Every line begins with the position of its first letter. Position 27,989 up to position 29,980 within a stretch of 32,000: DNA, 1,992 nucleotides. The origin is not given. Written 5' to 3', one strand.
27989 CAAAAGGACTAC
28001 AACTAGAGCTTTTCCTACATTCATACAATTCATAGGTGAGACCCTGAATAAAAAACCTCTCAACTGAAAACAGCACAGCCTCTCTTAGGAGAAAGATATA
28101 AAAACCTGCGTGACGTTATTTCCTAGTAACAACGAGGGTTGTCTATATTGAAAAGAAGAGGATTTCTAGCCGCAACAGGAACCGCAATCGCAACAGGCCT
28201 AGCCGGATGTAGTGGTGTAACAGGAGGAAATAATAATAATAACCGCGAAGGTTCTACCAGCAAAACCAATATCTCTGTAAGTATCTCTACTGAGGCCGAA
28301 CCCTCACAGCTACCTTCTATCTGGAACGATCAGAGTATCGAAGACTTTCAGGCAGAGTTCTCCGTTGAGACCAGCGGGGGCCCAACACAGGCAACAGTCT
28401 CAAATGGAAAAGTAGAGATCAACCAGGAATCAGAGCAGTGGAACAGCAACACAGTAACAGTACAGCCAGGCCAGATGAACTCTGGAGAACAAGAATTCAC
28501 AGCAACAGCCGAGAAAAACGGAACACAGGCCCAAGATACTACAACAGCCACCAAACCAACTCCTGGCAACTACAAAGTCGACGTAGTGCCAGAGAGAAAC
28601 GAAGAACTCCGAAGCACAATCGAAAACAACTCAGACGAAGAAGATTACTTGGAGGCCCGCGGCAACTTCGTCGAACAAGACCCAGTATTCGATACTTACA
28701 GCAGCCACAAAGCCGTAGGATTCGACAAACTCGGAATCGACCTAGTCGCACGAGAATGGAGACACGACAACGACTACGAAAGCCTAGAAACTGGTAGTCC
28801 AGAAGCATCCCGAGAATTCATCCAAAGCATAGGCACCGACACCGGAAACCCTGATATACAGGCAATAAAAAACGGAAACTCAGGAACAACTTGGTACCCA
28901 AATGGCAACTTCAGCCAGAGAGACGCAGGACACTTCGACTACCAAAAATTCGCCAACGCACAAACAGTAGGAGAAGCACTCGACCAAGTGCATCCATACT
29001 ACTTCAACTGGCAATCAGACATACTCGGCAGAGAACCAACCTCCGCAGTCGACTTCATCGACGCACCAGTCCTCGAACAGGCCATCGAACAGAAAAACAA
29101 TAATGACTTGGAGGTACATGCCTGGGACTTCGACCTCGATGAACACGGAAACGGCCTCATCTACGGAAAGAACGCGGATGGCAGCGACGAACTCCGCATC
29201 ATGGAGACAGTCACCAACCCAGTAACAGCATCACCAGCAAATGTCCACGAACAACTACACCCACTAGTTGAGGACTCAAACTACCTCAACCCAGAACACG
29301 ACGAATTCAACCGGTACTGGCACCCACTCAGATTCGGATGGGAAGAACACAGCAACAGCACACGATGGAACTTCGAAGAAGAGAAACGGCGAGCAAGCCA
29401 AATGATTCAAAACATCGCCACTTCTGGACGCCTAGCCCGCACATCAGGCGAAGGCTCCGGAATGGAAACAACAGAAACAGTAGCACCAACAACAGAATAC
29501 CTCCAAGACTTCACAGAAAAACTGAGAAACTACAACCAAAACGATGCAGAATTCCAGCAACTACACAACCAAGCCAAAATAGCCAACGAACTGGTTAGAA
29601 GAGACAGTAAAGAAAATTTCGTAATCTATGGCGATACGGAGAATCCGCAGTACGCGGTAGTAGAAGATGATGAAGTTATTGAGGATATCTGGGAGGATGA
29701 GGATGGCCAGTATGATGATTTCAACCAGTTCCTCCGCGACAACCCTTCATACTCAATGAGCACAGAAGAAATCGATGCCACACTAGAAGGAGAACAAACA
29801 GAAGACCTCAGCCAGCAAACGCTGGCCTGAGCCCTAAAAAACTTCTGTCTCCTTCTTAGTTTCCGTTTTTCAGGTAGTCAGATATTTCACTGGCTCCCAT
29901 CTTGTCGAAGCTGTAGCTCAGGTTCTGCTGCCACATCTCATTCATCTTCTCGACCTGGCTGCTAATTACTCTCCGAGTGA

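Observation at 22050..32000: Cluster of four very large exported proteins (22-32 kb): candidate host-attachment / cell-surface system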

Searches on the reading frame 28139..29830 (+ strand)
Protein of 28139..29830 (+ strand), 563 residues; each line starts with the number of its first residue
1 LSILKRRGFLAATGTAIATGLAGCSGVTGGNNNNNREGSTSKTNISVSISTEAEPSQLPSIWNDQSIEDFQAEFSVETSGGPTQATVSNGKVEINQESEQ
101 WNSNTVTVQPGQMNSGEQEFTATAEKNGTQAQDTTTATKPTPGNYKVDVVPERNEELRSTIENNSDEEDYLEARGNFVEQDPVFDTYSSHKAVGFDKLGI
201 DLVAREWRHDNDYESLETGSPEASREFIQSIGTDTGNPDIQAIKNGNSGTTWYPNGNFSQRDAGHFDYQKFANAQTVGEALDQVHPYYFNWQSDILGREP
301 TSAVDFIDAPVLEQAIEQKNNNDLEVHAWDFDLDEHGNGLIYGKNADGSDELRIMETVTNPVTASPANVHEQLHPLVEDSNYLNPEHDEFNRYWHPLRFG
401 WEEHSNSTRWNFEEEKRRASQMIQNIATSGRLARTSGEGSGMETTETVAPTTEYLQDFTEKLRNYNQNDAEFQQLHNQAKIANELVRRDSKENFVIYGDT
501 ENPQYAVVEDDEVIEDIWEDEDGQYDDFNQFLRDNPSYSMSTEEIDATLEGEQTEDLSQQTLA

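Call 5: search_protein_families(library=pfam, proteins=[window:28139-29830:+], max_evalue=1)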
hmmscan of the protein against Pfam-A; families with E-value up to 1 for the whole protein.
window:28139-29830:+ (563 aa): 1 family
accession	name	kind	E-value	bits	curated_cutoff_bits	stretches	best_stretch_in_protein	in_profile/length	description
PF10150.14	RNase_E_G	-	0.041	13.8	25.5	1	406-494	18-105/270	Ribonuclease E/G family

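Call 15: find_encoding_contigs(protein=window:28139-29830:+, flank=10000, max_places=6)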
Protein window:28139-29830:+ (563 aa): no gene with exactly this product is on record in the collection.

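Call 31: search_protein_families(library=ncbifam, proteins=[window:28139-29830:+], max_evalue=1)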
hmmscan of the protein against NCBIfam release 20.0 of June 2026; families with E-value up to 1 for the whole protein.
window:28139-29830:+ (563 aa): 1 family
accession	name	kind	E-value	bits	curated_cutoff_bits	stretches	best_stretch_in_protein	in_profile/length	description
TIGR01409.1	TAT_signal_seq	domain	0.46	11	16.7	1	6-24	3-19/29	twin-arginine translocation signal domain-containing protein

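Call 32: search_solved_structures(query=window:28139-29830:+, max_evalue=1)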
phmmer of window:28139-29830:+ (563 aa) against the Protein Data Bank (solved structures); distinct sequences matched with E-value up to 1: 1.
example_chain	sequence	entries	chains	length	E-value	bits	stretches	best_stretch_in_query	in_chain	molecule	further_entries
9dtr_D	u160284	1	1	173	0.47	12.5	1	163-242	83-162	Protein FYV6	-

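Call 52: search_protein_representatives(protein=window:28139-29830:+)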
Query: 563 residues. Proteins with E-value up to 0.001 (for the whole library): 43; up to 1e-10: 29; up to 1e-30: 18. The best 43 are listed.
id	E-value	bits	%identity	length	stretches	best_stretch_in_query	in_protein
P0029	0.0e+00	1266.1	100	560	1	4-563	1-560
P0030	1.3e-81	291.6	62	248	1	5-239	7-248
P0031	1.3e-78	281.7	37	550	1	4-537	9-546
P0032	2.3e-75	271.0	38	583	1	46-533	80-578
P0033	1.7e-69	251.6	38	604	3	162-533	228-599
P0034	1.4e-67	245.3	40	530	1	6-536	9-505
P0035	3.1e-66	240.8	36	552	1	5-540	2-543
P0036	1.7e-64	235.2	66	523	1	6-180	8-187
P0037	2.4e-63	231.3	39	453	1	156-530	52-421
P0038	4.7e-63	230.4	39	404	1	145-553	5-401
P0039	3.0e-61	224.4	40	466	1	125-532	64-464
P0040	8.0e-49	183.4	35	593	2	57-532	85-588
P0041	4.7e-47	177.5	36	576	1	44-538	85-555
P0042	4.0e-44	167.9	39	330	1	235-538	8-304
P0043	2.8e-43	165.1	41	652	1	182-541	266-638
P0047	7.8e-27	110.8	33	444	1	136-531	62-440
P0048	2.6e-26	109.1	36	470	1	233-535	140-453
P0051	1.6e-21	93.3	30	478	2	265-555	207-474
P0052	7.9e-17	77.8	32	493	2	185-533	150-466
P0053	9.9e-16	74.2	33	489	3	390-532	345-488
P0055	7.7e-15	71.2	30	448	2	312-534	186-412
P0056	7.1e-13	64.7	28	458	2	122-534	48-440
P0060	4.5e-10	55.5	32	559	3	442-536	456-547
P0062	2.0e-09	53.3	29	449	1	115-531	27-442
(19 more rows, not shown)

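Call 55: search_protein_families(library=pfam, alignment_id=A4, max_evalue=0.01)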
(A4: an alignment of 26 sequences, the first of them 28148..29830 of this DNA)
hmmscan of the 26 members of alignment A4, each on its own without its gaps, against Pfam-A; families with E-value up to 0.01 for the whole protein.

A. member 1, window:28148-29830:+ (560 aa): 0 families

B. families by the number of members that match (of 26 scanned): 3 families
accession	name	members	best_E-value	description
PF10518.14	TAT_signal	1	0.001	TAT (twin-arginine translocation) pathway signal sequence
PF16313.11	DUF4953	1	0.0015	Met-zincin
PF07964.16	Red1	1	0.0034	Rec10 / Red1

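Call 56: search_solved_structures(query=A4, max_evalue=1)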
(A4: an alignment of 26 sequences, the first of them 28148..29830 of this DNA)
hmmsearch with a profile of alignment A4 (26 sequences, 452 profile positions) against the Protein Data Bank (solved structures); distinct sequences matched with E-value up to 1: 11.
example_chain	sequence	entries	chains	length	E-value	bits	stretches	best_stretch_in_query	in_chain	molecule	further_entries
6e5d_A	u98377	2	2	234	0.038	16.3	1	16-68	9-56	Lipid binding protein LpqN | Probable conserved lipoprotein LpqN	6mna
6e5f_A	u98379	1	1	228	0.053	15.8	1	16-68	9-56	Lipid binding protein LpqN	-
4irm_A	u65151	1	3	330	0.12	14.6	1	10-56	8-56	Mn transporter; MntC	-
4mfi_A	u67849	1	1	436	0.17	14.1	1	7-33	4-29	Sn-glycerol-3-phosphate ABC transporter substrate-binding protein UspB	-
7fao_A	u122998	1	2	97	0.26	13.5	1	170-235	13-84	Top7 Surface mutant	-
1w7f_A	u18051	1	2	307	0.31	13.3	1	21-154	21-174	BETA-LACTAMASE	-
2pq4_B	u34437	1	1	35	0.37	13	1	6-29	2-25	Periplasmic nitrate reductase precursor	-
6ta9_A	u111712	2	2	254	0.78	11.9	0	20-56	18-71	SLT domain-containing protein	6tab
4i1y_A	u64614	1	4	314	0.86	11.8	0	386-431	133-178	Cysteine synthase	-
3rr2_A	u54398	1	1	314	0.86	11.8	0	386-431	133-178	Cysteine synthase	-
6jbn_A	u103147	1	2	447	0.96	11.6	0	5-55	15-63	Peroxidase EfeB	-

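Call 78: list_cluster_members(proteins=[P0031, P0032, P0033, P0034, P0035, P0040, P0043, P0047, P0053, P0060])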
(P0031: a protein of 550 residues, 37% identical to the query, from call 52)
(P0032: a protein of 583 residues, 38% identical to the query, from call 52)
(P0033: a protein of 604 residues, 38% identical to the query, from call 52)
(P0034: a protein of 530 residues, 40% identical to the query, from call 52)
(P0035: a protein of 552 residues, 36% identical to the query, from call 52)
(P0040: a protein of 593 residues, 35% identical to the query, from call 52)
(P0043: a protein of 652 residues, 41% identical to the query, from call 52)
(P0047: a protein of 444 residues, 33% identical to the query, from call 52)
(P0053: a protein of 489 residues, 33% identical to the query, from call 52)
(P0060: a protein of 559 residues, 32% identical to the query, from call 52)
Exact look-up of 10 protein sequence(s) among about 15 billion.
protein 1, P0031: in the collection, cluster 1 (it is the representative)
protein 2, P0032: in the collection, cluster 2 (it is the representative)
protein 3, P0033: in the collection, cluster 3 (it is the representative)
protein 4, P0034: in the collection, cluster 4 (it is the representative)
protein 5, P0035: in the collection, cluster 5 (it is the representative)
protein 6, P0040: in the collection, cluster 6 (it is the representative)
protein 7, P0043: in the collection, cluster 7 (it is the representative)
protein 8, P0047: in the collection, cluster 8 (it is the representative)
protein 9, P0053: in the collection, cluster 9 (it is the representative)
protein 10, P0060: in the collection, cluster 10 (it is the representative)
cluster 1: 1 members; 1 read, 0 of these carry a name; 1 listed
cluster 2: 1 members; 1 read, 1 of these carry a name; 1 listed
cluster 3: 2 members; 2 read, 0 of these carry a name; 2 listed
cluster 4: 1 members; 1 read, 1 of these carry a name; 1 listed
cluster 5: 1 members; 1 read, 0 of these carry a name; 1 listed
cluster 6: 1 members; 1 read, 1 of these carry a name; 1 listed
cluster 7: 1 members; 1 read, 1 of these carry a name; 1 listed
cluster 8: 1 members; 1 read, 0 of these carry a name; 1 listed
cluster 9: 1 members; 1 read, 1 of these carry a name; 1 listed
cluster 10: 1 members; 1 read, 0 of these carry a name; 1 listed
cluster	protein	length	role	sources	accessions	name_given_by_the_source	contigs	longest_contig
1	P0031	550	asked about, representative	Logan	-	-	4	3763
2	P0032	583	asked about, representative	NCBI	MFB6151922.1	MAG: hypothetical protein ABEJ40_08970 [Haloarculaceae archaeon]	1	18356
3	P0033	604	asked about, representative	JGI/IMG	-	-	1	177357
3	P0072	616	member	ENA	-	-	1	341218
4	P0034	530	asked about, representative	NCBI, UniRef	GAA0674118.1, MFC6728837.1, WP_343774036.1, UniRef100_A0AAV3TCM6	hypothetical protein ACFQDG_09315 [Natronoarchaeum mannanilyticum] | Uncharacterized protein n=1 Tax=Natronoarchaeum mannanilyticum TaxID=926360 ...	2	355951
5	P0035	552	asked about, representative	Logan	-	-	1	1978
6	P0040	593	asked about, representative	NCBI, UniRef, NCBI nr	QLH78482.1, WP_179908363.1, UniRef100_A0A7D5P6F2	hypothetical protein HZS55_14810 [Halosimplex rubrum] | Uncharacterized protein n=1 Tax=Halosimplex rubrum TaxID=869889 RepID=A0A7D5P6F2_9EURY | hypothetical protein [Halosimplex rubrum]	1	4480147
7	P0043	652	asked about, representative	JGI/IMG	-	hypothetical protein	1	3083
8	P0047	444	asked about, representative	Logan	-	-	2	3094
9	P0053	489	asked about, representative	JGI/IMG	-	hypothetical protein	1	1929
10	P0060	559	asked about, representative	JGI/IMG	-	-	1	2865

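Call 79: find_encoding_contigs(protein=P0040, flank=8000, max_places=2)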
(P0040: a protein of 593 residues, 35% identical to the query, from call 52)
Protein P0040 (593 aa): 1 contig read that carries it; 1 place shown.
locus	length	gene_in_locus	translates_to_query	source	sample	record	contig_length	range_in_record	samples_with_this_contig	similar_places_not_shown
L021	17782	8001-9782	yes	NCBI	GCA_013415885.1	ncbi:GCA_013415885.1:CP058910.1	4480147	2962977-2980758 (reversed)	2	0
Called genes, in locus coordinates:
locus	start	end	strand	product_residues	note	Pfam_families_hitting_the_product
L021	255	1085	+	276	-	PF00106:adh_short, PF08659:KR, PF13561:adh_short_C2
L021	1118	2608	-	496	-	PF00171:Aldedh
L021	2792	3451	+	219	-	PF00326:Peptidase_S9 (faint), PF02230:Abhydrolase_2, PF12146:Hydrolase_4, PF00561:Abhydrolase_1 (weak)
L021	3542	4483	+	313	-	PF00903:Glyoxalase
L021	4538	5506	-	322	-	PF00903:Glyoxalase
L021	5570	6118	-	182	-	PF07920:DUF1684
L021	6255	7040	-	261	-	PF08843:AbiEii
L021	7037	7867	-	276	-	PF13338:AbiEi_4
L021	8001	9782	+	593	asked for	-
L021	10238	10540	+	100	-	PF19091:DUF5779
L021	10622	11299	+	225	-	-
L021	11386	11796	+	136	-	PF26422:Halo_JAB_MPN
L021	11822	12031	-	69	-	-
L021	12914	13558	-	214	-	-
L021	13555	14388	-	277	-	-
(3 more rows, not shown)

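Call 98: list_cluster_members(proteins=[P0037, P0038, P0039, P0041, P0048, P0051, P0052, P0055, P0056, P0062])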
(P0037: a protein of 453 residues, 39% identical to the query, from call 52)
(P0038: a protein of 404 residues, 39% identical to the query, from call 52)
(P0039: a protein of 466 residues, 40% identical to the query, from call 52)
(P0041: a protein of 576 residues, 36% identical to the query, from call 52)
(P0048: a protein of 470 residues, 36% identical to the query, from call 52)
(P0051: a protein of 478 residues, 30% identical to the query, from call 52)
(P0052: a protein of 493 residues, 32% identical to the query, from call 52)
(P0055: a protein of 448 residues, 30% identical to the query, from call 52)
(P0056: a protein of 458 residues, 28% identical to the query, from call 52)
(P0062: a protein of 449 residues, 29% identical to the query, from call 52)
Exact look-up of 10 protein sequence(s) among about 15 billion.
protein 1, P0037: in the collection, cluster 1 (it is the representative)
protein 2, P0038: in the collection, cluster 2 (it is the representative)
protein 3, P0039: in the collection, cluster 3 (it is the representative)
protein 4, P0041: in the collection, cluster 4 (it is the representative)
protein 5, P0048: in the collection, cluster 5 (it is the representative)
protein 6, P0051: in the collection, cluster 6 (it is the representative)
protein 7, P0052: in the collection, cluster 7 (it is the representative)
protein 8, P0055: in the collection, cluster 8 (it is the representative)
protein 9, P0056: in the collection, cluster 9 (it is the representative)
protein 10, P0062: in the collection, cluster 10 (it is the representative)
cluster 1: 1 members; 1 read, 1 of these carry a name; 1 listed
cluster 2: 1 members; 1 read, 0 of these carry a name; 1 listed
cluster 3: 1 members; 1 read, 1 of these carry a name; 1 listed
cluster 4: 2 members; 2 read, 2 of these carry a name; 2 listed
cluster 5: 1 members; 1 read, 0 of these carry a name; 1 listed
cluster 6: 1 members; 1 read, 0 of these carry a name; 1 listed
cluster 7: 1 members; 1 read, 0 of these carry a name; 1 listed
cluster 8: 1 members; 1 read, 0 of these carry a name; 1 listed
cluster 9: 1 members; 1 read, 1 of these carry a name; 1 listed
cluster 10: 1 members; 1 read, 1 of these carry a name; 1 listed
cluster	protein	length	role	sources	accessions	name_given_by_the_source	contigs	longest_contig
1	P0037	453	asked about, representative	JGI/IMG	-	hypothetical protein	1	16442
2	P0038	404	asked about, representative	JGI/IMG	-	-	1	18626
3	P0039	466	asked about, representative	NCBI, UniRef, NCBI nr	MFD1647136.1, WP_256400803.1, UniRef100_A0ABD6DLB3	hypothetical protein [Haloarchaeobius litoreus] | Uncharacterized protein n=1 Tax=Haloarchaeobius litoreus TaxID=755306 ...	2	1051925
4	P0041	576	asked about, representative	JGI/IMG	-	hypothetical protein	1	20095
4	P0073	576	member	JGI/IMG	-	hypothetical protein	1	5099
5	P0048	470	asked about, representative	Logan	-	-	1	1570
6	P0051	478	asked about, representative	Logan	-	-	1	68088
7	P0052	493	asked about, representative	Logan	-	-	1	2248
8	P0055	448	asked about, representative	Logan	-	-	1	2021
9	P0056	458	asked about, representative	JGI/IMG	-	hypothetical protein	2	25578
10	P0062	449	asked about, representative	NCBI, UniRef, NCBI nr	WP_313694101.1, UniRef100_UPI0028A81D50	hypothetical protein [Halorarum halobium] | hypothetical protein n=1 Tax=Halorarum halobium TaxID=3075121 RepID=UPI0028A81D50 | hypothetical protein [Halobaculum sp. XH14]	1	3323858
